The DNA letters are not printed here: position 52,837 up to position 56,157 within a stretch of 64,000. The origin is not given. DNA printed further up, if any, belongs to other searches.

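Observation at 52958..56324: Lower-GC island carrying a single 1006-aa ORF of unrecognisable family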

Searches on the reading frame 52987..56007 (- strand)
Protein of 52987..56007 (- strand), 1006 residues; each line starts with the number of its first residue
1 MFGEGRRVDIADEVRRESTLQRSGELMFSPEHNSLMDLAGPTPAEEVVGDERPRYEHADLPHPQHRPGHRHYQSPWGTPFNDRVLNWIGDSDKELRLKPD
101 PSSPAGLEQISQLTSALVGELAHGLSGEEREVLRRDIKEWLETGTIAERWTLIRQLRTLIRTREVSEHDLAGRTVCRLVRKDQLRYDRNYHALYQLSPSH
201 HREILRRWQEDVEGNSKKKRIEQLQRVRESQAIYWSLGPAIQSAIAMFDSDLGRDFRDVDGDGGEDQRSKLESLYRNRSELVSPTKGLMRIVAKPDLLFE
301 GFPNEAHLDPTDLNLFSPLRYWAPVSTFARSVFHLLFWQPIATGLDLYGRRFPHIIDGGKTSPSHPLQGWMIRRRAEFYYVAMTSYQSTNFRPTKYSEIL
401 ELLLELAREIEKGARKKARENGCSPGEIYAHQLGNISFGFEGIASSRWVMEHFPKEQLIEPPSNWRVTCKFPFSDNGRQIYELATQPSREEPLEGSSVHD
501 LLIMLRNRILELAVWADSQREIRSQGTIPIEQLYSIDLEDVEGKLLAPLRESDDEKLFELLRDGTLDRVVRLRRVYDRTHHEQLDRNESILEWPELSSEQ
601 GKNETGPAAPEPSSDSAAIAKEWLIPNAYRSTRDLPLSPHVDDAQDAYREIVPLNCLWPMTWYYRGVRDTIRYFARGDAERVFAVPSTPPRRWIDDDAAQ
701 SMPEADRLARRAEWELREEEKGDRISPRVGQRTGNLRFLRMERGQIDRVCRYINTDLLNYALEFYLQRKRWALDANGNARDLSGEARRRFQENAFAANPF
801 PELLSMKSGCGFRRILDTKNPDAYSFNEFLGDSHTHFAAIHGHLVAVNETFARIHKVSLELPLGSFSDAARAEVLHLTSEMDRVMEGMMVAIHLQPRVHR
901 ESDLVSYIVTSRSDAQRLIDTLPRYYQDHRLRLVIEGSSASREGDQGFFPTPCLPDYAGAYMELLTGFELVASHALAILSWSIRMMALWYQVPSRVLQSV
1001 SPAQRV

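Call 4: search_protein_families(library=pfam, proteins=[window:52987-56007:-], max_evalue=1)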
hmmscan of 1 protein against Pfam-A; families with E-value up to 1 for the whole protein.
window:52987-56007:- (1006 aa): 0 families

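Call 5: search_protein_families(library=padloc, proteins=[window:52987-56007:-], max_evalue=1)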
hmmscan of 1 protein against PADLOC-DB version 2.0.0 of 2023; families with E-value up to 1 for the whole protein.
window:52987-56007:- (1006 aa): 0 families

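Call 6: search_protein_families(library=ncbifam, proteins=[window:52987-56007:-], max_evalue=1)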
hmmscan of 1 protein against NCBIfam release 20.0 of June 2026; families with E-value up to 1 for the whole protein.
window:52987-56007:- (1006 aa): 0 families

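Call 7: find_homologous_proteins(query=window:52987-56007:-, max_evalue=0.001)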
Query window:52987-56007:- (1006 aa): 6 proteins with E <= 0.001 among 8000 candidates.
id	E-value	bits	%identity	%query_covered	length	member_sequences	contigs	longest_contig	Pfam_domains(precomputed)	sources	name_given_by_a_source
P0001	0.0e+0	2270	100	97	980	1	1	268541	-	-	-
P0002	3.8e-102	361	32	86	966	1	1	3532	-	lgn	-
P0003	1.4e-96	343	30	90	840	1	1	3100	-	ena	-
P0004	5.7e-63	232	35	45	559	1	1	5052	-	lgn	-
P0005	4.0e-62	229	36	43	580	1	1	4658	-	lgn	-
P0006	1.7e-40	157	26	53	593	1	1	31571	-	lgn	-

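Call 8: search_protein_families(library=phrogs, proteins=[window:52987-56007:-], max_evalue=1)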
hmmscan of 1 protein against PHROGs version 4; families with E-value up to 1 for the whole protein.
window:52987-56007:- (1006 aa): 1 family
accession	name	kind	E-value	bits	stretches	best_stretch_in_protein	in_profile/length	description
phrog_35464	-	unknown function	0.37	11.9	1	805-846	18-57/75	-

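Call 9: search_solved_structures(query=window:52987-56007:-, max_evalue=10)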
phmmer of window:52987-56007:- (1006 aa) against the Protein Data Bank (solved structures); distinct sequences matched with E-value up to 10: 0.

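Call 11: find_encoding_contigs(protein=P0006, flank=10000)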
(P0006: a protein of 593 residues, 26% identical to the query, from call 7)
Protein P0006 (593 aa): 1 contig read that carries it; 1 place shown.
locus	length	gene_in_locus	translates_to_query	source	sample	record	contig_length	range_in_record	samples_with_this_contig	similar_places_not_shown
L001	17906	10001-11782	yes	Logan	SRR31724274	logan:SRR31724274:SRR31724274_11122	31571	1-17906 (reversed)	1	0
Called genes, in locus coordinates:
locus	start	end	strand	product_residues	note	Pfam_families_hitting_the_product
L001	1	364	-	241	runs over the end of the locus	PF10108:DNA_pol_B_exo2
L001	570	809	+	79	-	PF13560:HTH_31, PF01381:HTH_3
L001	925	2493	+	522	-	-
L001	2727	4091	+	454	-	-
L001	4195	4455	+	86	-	-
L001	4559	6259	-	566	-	PF03235:GmrSD_N, PF07510:GmrSD_C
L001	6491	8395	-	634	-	PF00665:rve (faint), PF13551:HTH_29 (weak), PF09299:Mu-transpos_C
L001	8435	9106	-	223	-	PF08722:Tn7_TnsA-like_N, PF08721:Tn7_Tnp_TnsA_C (weak)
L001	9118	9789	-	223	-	PF08722:Tn7_TnsA-like_N, PF08721:Tn7_Tnp_TnsA_C (weak)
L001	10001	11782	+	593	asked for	-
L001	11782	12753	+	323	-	-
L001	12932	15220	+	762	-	PF02225:PA, PF04389:Peptidase_M28, PF04253:TFR_dimer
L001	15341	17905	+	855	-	?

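Call 12: find_encoding_contigs(protein=P0002, flank=10000)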
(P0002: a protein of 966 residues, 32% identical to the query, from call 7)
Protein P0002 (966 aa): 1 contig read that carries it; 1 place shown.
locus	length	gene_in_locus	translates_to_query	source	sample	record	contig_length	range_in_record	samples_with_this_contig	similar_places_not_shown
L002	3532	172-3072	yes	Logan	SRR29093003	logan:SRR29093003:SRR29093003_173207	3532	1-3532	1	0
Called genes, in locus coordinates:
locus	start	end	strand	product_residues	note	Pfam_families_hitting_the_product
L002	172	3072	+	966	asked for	-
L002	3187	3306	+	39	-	-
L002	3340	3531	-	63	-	?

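Call 13: find_encoding_contigs(protein=P0003, flank=10000)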
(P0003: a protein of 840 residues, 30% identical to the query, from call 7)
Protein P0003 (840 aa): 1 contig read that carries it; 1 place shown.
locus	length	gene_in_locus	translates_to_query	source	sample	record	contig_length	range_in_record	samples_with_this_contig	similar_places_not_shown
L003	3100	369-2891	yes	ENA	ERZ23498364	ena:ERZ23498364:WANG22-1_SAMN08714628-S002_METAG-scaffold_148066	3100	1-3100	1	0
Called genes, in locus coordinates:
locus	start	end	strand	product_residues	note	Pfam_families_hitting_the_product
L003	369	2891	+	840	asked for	-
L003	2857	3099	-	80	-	?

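Call 14: find_encoding_contigs(protein=P0004, flank=10000)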
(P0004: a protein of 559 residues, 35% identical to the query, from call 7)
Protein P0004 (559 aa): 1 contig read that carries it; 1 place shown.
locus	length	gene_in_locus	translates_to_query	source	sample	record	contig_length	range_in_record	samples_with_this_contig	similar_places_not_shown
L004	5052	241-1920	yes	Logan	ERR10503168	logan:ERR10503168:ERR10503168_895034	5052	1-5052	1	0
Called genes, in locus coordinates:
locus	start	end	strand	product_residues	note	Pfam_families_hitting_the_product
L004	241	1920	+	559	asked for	-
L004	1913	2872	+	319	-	-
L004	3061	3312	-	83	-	-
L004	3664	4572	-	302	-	PF06414:Zeta_toxin, PF13671:AAA_33 (weak)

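Call 15: find_encoding_contigs(protein=P0005, flank=10000)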
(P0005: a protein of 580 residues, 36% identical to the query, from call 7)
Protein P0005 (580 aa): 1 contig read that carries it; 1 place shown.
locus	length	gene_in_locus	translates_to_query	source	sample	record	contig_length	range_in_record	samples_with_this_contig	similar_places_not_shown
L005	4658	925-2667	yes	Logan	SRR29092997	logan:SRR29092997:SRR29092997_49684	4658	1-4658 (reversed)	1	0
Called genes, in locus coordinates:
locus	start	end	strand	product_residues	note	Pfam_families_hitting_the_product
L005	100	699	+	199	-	-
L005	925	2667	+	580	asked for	-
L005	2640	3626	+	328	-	-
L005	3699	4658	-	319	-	?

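Call 23: find_related_loci(query=A1, collection=genome_contigs, flank=10000)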
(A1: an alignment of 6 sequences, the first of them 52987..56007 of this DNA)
Query A1 (1006 aa) in genome_contigs; peptide patterns used: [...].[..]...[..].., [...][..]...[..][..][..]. (x = any residue, [..] = any of these).
68 stretches matched a pattern; 2 encode a relative of the query (tblastn E <= 1e-3); 2 distinct loci.
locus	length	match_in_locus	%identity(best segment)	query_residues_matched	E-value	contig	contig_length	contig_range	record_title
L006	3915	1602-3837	33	134-1003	2e-58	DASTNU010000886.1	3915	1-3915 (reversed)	MAG TPA_asm: Longimicrobium sp. isolate SMAG_U2152 k141_121884, whole genome shotgun sequence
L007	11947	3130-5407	31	136-1002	3e-52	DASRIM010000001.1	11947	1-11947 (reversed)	MAG TPA_asm: Pyrinomonadaceae bacterium isolate SMAG_U10110 k141_3387663, whole genome shotgun sequence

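Call 24: find_related_loci(query=A1, collection=metagenome_contigs, flank=10000)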
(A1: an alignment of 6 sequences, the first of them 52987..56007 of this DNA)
Query A1 (1006 aa) in metagenome_contigs; peptide patterns used: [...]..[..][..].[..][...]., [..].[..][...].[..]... (x = any residue, [..] = any of these).
138 stretches matched a pattern; 10 encode a relative of the query (tblastn E <= 1e-3); 10 distinct loci.
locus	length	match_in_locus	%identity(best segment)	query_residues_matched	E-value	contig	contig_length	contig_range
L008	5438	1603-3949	32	137-1004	1e-56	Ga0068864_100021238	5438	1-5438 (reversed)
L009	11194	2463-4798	34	107-1006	2e-56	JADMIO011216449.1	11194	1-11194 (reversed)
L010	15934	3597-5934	35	136-1004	3e-56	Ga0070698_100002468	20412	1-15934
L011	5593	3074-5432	32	137-1004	2e-56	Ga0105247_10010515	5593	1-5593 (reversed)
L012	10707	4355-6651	37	130-1002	7e-53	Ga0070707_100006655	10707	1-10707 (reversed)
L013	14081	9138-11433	37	130-1002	8e-53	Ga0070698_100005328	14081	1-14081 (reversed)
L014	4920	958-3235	31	136-1002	4e-52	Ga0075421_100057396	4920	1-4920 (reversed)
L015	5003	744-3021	31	136-1002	4e-52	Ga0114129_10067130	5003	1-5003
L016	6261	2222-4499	31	136-1002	1e-51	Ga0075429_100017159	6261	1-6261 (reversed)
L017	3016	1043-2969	30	175-935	5e-44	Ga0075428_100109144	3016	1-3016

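Call 25: find_related_loci(query=A1, collection=viral_contigs, flank=10000)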
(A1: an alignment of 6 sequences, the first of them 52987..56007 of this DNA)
Query A1 (1006 aa) in viral_contigs; peptide patterns used: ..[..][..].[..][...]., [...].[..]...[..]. (x = any residue, [..] = any of these).
40 stretches matched a pattern, but none encodes a relative of the query by tblastn (E <= 1e-3).

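Call 32: search_protein_families(library=pfam, proteins=[L010:282-3050:-, L012:1186-3861:-, L010:6033-7493:-, L012:6755-7861:-, L007:5448-6827:-, L007:6901-7770:-, L012:8018-8965:-, L007:8228-9295:-, L007:7767-8192:-, L012:335-1189:-], max_evalue=0.01)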
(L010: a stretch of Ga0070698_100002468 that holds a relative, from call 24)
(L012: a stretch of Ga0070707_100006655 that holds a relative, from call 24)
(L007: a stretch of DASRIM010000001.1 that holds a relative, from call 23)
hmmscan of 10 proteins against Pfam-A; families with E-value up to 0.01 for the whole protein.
L010:282-3050:- (922 aa): 5 families
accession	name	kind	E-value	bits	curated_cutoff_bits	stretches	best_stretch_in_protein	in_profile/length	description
PF00133.28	tRNA-synt_1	-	6.4e-136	453.8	22.7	1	46-587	2-405/414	tRNA synthetases class I (I, L, M and V)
PF08264.19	Anticodon_1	-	4e-41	140.8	25.1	1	638-797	1-146/148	Anticodon-binding domain of tRNA ligase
PF09334.17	tRNA-synt_1g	-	4.5e-20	72.2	20.1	3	76-221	8-135/391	tRNA synthetases class I (M)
PF13603.12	tRNA-synt_1_2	-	4.7e-12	46.2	25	1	273-330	85-142/185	Leucyl-tRNA synthetase, editing domain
PF10458.14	Val_tRNA-synt_C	-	2e-06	28.4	25.9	1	857-921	1-65/66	Valyl tRNA synthetase tRNA binding arm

L012:1186-3861:- (891 aa): 5 families
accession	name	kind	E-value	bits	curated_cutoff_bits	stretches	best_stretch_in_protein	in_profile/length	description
PF00133.28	tRNA-synt_1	-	8.6e-135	450.1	22.7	1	16-557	2-405/414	tRNA synthetases class I (I, L, M and V)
PF08264.19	Anticodon_1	-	1e-42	145.9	25.1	1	608-766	1-147/148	Anticodon-binding domain of tRNA ligase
PF09334.17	tRNA-synt_1g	-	3.5e-21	75.9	20.1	2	46-193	8-137/391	tRNA synthetases class I (M)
PF13603.12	tRNA-synt_1_2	-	3.2e-14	53.3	25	1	236-304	78-146/185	Leucyl-tRNA synthetase, editing domain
PF10458.14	Val_tRNA-synt_C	-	1.3e-10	41.9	25.9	1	826-890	1-65/66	Valyl tRNA synthetase tRNA binding arm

L010:6033-7493:- (486 aa): 1 family
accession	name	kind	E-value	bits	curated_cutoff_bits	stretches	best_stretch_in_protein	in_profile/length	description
PF00072.30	Response_reg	-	7.4e-23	81.3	30.2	1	48-151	2-103/111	Response regulator receiver domain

L012:6755-7861:- (368 aa): 1 family
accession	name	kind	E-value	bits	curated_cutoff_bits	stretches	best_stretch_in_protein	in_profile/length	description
PF00072.30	Response_reg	-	5e-20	72.2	30.2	1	8-118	2-109/111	Response regulator receiver domain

L007:5448-6827:- (459 aa): 1 family
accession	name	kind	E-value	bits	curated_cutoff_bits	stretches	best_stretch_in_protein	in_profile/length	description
PF00072.30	Response_reg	-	1.9e-19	70.3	30.2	1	31-141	2-109/111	Response regulator receiver domain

L007:6901-7770:- (289 aa): 1 family
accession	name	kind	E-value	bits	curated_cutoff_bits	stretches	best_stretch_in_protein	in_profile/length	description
PF08334.16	T2SSG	-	9.8e-10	38.9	21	1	196-283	3-100/108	Type II secretion system (T2SS), protein G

L012:8018-8965:- (315 aa): 2 families
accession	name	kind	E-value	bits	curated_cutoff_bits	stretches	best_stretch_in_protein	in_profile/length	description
PF08334.16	T2SSG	-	1.2e-07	32.2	21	1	225-308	7-100/108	Type II secretion system (T2SS), protein G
PF07210.18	DUF1416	-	0.008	16.5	23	0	39-107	11-78/97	Protein of unknown function (DUF1416)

L007:8228-9295:- (355 aa): 1 family
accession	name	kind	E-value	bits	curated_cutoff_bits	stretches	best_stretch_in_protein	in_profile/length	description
PF04166.17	PdxA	-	1.1e-102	343.8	27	1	49-339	2-286/286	Pyridoxal phosphate biosynthetic protein PdxA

L007:7767-8192:- (141 aa): 2 families
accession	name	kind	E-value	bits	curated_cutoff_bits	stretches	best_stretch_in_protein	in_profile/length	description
PF00072.30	Response_reg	-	3.2e-24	85.7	30.2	1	20-131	2-110/111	Response regulator receiver domain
PF03709.21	OKR_DC_1_N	-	8.9e-05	23.2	29.3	1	30-103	7-76/111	Orn/Lys/Arg decarboxylase, N-terminal domain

L012:335-1189:- (284 aa): 2 families
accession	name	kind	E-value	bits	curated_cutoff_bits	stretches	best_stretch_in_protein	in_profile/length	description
PF01729.25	QRPTase_C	-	3.2e-41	141.3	23.1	1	112-279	1-168/169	Quinolinate phosphoribosyl transferase, C-terminal domain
PF02749.22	QRPTase_N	-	3.8e-21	75.5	27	1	25-110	1-82/82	Quinolinate phosphoribosyl transferase, N-terminal domain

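Call 33: predict_structure(alignment_id=A1)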
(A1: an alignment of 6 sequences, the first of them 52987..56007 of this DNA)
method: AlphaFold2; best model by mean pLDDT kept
length: 1006 residues; sequences in the alignment: 6
mean_pLDDT: 53.3   pTM: 0.48
mean pLDDT of the five models: 53.3, 51.7, 50.9, 50.5, 49.8
residues with pLDDT >= 90: 3; 70-90: 168; 50-70: 414; < 50: 421
segments of 3 or more residues with pLDDT < 50: 1-108, 188-190, 250-279, 300-304, 324-332, 347-349, 356-367, 453-462, 486-491, 541-543, 548-558, 561-564, 580-699, 717-757, 890-905, 930-954, 1000-1006
pLDDT, mean of each block of 10 residues (from residue 1): 25 28 27 25 34 33 26 26 31 32 38 66 81 87 80 85 73 69 57 59 58 57 61 70 68 37 39 43 62 61 56 63 51 50 50 47 46 68 72 81 87 90 83 80 58 40 62 72 50 70 76 64 68 70 48 48 52 63 40 33 31 32 29 28 33 39 40 39 30 43 65 54 37 33 39 45 59 61 61 54 57 66 64 56 56 55 56 62 55 39 50 67 60 39 36 49 68 64 61 52 36
secondary structure, 60 per line:
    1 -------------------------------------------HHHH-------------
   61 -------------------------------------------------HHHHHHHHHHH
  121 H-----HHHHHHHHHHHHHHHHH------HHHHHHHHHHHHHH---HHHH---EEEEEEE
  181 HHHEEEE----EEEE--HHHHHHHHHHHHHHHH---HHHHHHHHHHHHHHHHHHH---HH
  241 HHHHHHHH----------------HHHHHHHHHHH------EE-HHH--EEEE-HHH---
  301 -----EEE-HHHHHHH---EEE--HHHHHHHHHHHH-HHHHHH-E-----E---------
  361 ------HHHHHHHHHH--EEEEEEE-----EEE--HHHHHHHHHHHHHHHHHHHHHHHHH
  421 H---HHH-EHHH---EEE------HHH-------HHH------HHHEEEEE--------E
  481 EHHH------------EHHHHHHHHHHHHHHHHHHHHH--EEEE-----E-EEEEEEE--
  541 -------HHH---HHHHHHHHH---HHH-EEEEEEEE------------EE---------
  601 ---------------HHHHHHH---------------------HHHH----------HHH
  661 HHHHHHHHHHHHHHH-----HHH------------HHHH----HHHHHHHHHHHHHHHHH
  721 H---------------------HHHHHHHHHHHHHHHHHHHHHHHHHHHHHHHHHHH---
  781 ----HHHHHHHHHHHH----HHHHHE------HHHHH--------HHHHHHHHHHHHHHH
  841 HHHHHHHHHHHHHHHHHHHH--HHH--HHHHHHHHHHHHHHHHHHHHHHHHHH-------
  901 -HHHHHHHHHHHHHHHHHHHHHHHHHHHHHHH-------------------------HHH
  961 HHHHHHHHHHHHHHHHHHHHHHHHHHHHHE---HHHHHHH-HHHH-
elements in order (helices of 4 or more, strands of 3 or more residues): H44-47 H110-121 H127-143 H150-163 H167-170 E174-180 E184-187 E192-195 H198-213 H217-235 H239-248 H265-275 E290-293 E306-308 H310-316 E320-322 H325-336 H338-343 H367-376 E379-385 E391-393 H396-421 E436-438 E467-471 H498-518 E521-524 E532-538 H554-562 E570-577 H616-622 H644-647 H658-675 H696-699 H704-721 H743-777 H785-796 H801-805 H813-817 H826-860 H868-893 H902-932 H958-989 H994-1000 H1002-1005

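Call 34: search_protein_representatives(alignment_id=A1)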
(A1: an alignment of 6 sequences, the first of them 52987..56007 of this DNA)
Query: 6 sequences, 869 profile positions. Proteins with E-value up to 0.001 (for the whole library): 43; up to 1e-10: 41; up to 1e-30: 35. The best 43 are listed.
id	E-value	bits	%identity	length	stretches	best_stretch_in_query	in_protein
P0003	0.0e+00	1262.0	-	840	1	22-865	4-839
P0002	0.0e+00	1253.7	-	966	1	5-868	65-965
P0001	0.0e+00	1227.2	-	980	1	17-868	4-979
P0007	6.7e-269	911.3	-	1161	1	33-867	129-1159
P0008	2.1e-252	856.7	-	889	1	50-867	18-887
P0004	9.9e-226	768.5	-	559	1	1-558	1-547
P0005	8.9e-223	758.7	-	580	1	5-553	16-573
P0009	5.0e-177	607.4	-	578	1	23-568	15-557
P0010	2.5e-163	562.0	-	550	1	46-562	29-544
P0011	2.0e-161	555.8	-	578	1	49-562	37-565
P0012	7.1e-145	501.0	-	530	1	50-549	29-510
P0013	8.9e-145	500.7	-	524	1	45-561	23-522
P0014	1.5e-141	490.0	-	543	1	31-564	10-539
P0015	3.8e-141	488.7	-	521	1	53-559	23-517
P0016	4.0e-140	485.3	-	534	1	34-549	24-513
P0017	2.2e-138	479.5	-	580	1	49-567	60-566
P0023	3.6e-127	442.4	-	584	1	56-548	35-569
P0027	2.5e-92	327.2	-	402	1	578-866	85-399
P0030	5.8e-71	256.4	-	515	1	81-548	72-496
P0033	3.2e-59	217.6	-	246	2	610-747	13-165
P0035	2.0e-34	135.6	-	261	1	636-865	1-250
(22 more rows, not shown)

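Call 37: find_encoding_contigs(protein=P0001, flank=10000)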
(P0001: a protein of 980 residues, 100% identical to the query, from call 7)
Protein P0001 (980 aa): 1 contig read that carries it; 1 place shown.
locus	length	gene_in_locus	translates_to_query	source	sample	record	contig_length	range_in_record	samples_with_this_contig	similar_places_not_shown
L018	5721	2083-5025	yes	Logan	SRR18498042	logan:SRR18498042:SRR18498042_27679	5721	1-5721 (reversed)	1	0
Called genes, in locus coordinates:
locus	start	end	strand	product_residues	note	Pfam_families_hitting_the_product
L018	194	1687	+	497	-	PF00890:FAD_binding_2, PF01266:DAO, PF12831:FAD_oxidored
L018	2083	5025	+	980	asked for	-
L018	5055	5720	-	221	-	?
